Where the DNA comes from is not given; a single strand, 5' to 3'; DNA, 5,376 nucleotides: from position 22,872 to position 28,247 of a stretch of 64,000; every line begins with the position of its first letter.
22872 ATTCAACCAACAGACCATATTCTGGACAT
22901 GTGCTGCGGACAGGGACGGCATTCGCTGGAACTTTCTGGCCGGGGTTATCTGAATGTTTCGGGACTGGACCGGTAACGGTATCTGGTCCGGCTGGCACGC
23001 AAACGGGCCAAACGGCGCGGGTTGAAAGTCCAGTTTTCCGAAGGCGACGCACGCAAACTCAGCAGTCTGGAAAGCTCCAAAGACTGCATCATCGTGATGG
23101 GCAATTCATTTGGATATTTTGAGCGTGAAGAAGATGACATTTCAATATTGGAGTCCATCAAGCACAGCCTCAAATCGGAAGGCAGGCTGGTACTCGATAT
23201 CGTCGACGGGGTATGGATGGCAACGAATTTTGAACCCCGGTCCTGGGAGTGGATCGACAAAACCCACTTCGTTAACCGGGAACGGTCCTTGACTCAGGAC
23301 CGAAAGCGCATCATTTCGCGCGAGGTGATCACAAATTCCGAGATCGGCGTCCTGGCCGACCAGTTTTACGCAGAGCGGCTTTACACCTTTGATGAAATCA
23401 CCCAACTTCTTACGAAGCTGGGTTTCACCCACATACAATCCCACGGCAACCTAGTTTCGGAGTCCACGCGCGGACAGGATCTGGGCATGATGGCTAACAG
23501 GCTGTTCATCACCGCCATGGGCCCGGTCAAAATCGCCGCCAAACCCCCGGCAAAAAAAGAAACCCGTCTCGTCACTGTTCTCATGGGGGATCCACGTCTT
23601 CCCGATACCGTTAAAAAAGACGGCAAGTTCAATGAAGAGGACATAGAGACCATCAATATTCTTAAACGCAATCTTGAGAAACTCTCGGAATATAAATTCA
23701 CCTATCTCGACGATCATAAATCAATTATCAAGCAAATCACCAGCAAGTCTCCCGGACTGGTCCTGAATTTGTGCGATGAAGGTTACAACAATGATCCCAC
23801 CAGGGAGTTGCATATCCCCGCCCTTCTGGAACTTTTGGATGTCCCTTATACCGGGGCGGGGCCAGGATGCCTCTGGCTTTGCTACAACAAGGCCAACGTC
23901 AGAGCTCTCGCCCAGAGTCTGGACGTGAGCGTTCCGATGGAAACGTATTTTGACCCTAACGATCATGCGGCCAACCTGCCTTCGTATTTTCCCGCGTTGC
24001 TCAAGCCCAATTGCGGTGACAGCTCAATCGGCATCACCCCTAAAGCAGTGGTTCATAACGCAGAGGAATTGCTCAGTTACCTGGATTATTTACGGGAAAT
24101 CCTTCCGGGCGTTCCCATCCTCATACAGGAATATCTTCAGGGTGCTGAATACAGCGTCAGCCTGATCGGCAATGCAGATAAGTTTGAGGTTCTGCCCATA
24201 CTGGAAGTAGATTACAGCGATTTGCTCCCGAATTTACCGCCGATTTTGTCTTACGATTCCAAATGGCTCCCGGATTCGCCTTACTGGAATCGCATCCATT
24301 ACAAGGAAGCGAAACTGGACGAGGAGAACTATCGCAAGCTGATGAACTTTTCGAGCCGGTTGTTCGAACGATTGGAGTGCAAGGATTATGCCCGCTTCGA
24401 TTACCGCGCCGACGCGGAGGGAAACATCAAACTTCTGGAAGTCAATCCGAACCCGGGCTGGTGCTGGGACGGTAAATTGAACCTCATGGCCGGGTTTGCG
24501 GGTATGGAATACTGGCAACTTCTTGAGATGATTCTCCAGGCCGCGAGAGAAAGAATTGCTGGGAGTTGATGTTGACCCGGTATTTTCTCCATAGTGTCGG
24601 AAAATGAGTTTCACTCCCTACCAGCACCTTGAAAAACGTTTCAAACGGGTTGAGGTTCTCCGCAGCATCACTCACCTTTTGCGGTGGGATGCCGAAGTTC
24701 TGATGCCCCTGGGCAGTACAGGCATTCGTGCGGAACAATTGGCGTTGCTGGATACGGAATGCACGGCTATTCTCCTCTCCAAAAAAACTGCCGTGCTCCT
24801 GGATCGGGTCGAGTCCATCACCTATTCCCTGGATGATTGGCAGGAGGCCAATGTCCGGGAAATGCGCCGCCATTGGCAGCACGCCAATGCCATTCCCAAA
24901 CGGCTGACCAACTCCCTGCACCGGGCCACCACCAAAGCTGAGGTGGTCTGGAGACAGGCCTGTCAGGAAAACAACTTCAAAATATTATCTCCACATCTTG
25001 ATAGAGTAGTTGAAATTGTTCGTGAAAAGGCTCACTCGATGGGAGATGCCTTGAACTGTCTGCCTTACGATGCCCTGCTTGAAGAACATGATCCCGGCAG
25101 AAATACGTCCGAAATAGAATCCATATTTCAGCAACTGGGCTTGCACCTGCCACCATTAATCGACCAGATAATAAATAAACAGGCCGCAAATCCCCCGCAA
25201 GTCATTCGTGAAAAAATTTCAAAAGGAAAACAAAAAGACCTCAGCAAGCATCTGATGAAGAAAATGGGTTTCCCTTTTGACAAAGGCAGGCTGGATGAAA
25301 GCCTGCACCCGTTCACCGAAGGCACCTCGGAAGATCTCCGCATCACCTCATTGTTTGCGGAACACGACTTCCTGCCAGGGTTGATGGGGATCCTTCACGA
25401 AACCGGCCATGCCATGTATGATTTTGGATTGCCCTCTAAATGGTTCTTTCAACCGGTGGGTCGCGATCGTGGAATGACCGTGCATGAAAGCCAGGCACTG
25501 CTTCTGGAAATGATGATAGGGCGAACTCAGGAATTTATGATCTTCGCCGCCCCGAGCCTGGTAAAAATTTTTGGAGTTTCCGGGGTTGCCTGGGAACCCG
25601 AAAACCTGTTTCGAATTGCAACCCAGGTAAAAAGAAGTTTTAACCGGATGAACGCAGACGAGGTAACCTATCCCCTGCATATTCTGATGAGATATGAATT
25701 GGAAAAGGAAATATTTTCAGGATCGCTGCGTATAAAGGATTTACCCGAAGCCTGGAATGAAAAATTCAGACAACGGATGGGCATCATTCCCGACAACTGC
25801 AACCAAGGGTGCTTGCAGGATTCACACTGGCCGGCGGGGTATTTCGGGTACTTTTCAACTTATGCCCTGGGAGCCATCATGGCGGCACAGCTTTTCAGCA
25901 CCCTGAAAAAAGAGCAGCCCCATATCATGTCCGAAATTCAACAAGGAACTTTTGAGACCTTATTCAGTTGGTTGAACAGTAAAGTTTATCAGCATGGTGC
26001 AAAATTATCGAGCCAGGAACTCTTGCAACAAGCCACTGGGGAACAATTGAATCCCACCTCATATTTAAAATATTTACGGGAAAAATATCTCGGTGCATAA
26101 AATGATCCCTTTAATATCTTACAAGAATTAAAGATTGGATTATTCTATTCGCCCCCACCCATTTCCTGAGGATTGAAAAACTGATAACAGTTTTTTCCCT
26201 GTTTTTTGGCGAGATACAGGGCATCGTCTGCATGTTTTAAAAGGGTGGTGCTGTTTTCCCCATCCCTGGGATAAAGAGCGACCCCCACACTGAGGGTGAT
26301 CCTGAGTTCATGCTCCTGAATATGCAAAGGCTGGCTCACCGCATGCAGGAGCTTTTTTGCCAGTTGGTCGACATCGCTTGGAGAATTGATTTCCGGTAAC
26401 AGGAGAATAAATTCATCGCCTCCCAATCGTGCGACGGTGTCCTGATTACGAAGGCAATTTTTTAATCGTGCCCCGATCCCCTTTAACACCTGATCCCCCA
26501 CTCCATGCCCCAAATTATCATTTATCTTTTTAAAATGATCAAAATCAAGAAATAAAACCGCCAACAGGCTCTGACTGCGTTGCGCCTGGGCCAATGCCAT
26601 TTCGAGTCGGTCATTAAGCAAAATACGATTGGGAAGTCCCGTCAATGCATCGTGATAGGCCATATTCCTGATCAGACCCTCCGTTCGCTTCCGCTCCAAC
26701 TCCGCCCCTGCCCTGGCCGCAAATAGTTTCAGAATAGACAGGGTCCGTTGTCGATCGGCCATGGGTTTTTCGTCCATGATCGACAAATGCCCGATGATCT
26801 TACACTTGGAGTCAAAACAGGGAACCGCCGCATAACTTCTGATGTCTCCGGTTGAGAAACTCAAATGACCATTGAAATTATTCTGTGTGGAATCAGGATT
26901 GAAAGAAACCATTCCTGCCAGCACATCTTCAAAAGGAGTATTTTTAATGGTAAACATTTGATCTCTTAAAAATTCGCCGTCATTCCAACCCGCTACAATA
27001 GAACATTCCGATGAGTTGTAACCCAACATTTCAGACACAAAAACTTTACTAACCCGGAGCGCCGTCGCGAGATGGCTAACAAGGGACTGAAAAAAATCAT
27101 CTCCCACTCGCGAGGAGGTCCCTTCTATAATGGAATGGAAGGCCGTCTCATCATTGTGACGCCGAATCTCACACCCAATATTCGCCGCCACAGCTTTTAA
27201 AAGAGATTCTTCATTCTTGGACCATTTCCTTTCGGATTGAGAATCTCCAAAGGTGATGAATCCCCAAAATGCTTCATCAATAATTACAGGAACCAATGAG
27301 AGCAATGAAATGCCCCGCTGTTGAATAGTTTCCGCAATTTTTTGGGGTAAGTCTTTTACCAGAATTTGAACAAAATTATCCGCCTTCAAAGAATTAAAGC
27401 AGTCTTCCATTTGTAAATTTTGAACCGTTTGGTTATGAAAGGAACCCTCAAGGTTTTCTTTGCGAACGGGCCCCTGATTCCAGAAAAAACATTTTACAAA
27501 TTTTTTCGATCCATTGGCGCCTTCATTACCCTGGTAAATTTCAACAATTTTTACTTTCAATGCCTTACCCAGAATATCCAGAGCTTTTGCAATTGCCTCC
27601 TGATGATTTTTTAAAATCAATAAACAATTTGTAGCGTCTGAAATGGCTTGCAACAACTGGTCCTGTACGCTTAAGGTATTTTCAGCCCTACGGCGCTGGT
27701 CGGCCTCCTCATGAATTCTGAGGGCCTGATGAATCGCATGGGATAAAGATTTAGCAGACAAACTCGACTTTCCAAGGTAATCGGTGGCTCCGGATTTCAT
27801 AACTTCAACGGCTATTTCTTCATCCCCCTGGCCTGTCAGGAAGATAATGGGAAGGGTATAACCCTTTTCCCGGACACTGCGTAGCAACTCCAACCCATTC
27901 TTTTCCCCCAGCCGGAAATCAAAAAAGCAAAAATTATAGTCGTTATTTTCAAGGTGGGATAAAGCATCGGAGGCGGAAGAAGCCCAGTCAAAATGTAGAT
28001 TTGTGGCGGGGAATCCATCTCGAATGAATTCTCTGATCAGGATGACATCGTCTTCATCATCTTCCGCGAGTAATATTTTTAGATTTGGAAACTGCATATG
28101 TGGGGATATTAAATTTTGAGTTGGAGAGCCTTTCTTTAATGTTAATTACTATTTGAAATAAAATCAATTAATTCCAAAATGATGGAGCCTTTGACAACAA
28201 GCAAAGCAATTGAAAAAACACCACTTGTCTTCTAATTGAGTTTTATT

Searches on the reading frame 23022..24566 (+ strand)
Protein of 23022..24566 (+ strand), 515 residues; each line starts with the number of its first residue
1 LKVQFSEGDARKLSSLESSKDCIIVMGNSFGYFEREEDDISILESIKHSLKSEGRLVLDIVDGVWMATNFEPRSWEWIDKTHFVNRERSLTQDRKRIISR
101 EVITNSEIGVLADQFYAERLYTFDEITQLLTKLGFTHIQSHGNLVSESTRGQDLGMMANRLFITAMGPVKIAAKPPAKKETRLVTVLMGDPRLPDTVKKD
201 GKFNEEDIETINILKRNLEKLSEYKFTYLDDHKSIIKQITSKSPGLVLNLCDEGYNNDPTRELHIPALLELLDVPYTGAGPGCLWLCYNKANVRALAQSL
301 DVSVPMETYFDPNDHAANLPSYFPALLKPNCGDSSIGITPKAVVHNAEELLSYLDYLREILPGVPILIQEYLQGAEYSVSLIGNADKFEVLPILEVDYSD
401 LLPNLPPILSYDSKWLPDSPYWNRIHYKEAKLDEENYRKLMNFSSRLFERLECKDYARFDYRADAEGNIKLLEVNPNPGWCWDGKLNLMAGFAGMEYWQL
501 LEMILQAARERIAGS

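Call 26: search_protein_families(library=pfam, proteins=[window:23022-24566:+], max_evalue=0.00001)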
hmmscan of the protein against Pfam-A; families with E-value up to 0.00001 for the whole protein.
window:23022-24566:+ (515 aa): 1 family
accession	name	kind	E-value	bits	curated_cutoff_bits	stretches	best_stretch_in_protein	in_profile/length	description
PF07478.18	Dala_Dala_lig_C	-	3.4e-22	79.4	24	1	322-506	36-204/204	D-ala D-ala ligase C-terminus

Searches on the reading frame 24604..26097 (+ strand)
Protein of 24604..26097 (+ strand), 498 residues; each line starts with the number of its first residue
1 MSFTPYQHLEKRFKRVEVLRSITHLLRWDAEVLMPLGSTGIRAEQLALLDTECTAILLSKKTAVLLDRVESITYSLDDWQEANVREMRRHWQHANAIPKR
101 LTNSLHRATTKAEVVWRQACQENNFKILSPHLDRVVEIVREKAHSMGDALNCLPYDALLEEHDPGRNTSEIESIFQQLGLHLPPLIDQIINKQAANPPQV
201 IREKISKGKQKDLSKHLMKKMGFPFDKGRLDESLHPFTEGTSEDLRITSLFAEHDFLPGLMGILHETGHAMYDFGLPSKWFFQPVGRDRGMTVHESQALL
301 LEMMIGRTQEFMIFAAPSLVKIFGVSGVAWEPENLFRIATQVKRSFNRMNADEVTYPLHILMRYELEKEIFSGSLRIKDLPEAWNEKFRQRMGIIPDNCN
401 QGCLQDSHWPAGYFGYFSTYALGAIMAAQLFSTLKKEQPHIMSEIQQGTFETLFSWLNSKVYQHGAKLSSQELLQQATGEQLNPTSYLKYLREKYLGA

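Call 26: search_protein_families(library=pfam, proteins=[window:24604-26097:+], max_evalue=0.00001)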
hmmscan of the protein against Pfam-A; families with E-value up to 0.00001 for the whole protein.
window:24604-26097:+ (498 aa): 1 family
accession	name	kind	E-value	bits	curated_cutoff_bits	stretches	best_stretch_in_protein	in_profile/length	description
PF02074.21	Peptidase_M32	-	1.5e-154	515.7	25.1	1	9-495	2-489/489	Carboxypeptidase Taq (M32) metallopeptidase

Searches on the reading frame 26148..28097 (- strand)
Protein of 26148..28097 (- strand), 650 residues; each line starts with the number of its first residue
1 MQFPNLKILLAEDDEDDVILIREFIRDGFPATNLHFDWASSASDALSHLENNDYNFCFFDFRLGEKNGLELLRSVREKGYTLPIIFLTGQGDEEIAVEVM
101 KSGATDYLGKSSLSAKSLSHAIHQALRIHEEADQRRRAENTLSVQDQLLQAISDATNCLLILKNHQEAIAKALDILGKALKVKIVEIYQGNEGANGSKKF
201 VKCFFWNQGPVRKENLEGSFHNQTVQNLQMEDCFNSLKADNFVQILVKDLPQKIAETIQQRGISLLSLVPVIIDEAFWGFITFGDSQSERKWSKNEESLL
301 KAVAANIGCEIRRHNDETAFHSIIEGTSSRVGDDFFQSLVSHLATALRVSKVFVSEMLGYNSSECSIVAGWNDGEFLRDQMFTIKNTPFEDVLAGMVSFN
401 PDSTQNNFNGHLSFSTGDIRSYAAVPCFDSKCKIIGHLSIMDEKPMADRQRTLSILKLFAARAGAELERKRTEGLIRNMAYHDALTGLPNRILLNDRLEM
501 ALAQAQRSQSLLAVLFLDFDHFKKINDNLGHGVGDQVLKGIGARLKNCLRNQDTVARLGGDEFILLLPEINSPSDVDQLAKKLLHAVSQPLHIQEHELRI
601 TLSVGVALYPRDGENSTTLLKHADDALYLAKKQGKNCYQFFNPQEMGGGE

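Call 26: search_protein_families(library=pfam, proteins=[window:26148-28097:-], max_evalue=0.00001)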
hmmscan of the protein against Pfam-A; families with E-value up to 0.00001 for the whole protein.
window:26148-28097:- (650 aa): 3 families
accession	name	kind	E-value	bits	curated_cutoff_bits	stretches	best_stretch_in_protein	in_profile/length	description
PF00990.26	GGDEF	-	2.3e-56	190.5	23.8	1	480-636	1-160/161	Diguanylate cyclase, GGDEF domain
PF00072.30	Response_reg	-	2.9e-18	66.5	30.2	1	8-115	1-103/111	Response regulator receiver domain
PF01590.32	GAF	-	2.6e-09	38.2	22.4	0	228-310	65-132/133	GAF domain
